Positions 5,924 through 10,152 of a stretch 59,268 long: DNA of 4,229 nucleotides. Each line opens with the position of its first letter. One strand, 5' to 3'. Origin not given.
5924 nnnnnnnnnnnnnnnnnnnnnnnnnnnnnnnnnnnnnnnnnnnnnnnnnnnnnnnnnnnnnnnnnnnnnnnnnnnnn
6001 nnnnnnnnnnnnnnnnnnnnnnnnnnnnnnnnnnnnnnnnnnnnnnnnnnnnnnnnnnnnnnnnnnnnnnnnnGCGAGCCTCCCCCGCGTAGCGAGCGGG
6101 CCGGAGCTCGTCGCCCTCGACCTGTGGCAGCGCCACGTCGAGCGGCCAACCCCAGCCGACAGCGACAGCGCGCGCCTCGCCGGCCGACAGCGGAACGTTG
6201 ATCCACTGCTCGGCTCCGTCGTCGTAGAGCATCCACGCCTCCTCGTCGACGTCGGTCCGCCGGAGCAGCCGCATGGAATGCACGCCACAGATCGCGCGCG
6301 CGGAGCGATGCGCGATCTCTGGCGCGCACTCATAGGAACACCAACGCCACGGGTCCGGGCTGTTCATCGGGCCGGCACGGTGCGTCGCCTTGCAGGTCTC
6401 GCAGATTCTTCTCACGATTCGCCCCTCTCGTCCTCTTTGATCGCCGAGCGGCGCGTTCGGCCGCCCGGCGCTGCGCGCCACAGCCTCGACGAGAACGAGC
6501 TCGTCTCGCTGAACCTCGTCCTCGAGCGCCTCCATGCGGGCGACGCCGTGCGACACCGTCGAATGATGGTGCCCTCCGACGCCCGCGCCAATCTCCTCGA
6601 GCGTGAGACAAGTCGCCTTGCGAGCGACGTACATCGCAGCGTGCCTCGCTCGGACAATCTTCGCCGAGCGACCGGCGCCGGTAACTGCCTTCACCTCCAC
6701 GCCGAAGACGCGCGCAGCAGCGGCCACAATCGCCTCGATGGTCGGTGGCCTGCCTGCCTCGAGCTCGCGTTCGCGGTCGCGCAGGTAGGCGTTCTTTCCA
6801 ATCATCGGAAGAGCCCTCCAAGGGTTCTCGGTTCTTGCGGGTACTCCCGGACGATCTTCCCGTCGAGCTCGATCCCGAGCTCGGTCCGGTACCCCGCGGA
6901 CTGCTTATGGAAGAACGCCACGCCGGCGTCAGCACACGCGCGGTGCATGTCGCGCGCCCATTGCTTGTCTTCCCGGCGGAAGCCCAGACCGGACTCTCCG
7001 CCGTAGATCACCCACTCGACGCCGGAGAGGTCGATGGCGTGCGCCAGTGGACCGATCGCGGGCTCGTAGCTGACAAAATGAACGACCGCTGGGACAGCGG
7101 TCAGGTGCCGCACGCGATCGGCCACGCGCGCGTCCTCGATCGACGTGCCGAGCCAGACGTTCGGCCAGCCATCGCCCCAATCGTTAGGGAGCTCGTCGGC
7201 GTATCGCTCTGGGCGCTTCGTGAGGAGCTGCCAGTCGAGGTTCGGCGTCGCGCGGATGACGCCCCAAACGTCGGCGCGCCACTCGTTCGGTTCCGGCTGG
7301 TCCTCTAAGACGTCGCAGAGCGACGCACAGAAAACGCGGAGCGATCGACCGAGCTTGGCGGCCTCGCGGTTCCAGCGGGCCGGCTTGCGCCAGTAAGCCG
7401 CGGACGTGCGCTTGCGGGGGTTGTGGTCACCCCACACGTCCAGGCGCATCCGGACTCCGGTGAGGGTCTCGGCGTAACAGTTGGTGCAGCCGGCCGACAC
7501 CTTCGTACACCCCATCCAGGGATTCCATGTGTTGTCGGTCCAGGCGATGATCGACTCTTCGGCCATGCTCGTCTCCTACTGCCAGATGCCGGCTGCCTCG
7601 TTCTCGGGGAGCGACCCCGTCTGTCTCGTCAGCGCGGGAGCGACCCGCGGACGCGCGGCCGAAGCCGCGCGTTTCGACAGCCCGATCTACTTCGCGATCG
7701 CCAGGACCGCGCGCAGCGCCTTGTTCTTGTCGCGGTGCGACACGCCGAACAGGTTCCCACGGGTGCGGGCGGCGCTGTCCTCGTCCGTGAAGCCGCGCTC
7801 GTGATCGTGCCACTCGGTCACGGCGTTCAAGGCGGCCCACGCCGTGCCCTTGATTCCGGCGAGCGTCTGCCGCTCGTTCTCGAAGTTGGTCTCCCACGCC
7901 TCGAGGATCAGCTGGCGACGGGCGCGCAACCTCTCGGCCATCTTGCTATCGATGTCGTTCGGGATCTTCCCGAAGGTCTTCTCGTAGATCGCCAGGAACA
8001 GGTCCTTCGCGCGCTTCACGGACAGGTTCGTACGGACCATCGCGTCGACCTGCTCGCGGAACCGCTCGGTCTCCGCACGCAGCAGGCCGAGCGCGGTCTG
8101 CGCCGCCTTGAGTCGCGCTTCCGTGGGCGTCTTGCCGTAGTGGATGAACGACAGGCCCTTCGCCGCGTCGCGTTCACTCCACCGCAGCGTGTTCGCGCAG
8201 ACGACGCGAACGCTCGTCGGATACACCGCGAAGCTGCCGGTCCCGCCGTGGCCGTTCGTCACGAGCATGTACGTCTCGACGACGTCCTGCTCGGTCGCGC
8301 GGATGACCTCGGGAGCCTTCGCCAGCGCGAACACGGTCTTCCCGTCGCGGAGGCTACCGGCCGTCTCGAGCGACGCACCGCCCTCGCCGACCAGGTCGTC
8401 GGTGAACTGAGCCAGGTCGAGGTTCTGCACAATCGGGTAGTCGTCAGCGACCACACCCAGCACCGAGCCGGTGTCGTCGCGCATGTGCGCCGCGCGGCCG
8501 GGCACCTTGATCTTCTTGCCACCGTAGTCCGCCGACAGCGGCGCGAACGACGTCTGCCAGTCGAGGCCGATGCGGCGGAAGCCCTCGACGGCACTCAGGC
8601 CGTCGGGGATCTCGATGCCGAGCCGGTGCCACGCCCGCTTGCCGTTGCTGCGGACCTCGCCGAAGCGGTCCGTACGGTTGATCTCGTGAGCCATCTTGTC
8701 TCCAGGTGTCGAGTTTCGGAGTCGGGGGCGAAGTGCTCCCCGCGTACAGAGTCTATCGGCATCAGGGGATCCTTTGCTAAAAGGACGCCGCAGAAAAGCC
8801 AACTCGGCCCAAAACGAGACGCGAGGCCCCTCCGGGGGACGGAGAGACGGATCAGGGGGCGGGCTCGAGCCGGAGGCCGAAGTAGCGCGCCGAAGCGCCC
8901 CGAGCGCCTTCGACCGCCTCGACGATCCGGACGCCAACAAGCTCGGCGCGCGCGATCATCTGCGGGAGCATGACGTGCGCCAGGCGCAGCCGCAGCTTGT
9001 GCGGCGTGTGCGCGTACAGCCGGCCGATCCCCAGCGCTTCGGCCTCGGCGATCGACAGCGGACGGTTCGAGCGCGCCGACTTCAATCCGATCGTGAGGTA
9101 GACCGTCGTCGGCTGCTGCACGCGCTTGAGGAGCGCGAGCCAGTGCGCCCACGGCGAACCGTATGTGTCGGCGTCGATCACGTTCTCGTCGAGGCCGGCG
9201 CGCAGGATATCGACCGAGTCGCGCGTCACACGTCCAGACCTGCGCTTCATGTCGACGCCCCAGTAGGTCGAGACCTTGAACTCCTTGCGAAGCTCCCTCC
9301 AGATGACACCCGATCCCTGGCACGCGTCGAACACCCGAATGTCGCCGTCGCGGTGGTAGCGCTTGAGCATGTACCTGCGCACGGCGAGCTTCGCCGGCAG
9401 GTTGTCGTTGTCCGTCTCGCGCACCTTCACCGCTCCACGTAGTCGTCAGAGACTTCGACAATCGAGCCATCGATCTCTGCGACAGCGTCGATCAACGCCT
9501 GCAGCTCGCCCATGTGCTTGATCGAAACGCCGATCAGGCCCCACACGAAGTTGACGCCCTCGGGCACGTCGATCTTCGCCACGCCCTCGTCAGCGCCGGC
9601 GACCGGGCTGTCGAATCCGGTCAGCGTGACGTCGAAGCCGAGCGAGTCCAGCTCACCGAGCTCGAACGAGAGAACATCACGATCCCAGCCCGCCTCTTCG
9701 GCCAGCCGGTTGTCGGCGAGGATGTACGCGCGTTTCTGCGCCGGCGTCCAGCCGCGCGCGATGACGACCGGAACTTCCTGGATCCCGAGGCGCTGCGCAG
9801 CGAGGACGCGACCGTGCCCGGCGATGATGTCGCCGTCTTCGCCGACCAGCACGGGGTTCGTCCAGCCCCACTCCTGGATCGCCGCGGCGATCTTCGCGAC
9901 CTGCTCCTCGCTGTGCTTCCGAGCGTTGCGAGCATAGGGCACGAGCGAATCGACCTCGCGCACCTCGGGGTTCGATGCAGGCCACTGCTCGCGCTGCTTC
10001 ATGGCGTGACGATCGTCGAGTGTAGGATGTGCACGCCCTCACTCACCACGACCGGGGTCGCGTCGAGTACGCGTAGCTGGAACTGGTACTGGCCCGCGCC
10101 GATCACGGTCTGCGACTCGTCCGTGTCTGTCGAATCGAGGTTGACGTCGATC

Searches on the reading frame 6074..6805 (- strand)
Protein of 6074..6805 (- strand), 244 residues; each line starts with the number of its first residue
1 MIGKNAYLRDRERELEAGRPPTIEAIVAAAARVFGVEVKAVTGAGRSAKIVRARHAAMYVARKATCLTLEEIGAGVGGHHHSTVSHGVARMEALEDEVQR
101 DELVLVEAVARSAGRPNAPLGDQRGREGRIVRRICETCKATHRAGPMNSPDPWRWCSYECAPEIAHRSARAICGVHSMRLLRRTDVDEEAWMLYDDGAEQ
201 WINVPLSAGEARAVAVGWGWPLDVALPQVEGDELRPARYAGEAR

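Call 37: search_protein_families(library=pfam, proteins=[window:6074-6805:-], max_evalue=0.01)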
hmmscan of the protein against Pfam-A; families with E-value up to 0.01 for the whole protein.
window:6074-6805:- (244 aa): 1 family
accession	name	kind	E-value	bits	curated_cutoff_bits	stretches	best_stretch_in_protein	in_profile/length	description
PF08299.17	Bac_DnaA_C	-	1.9e-18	66.7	31.5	1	23-89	1-67/69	Bacterial dnaA protein helix-turn-helix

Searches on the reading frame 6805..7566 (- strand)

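Call 37: search_protein_families(library=pfam, proteins=[window:6805-7566:-], max_evalue=0.01)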
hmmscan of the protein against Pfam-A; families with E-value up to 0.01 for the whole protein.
window:6805-7566:- (254 aa): 1 family
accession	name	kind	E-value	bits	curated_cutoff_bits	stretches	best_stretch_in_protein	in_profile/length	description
PF07505.17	DUF5131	-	4.4e-68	229.8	28.9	1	5-243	2-243/243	Protein of unknown function (DUF5131)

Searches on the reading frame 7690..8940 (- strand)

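Call 37: search_protein_families(library=pfam, proteins=[window:7690-8940:-], max_evalue=0.01)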
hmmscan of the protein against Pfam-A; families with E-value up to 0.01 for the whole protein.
window:7690-8940:- (417 aa): 1 family
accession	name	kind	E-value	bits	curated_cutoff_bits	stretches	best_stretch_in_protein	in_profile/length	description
PF06067.16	DUF932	-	4e-50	171.1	23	1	160-388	1-216/227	Domain of unknown function (DUF932)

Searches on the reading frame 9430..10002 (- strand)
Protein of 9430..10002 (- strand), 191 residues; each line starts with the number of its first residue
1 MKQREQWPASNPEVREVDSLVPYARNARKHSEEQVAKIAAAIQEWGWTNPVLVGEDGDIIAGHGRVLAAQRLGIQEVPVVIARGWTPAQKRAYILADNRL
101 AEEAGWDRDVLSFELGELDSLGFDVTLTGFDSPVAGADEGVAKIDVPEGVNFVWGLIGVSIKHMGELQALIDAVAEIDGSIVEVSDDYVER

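Call 37: search_protein_families(library=pfam, proteins=[window:9430-10002:-], max_evalue=0.01)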
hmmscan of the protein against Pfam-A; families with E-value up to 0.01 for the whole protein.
window:9430-10002:- (191 aa): 1 family
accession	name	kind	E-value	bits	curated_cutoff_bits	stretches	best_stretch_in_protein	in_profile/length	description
PF02195.25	ParB_N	-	4.6e-06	27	26.3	1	26-82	17-78/95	ParB N-terminal domain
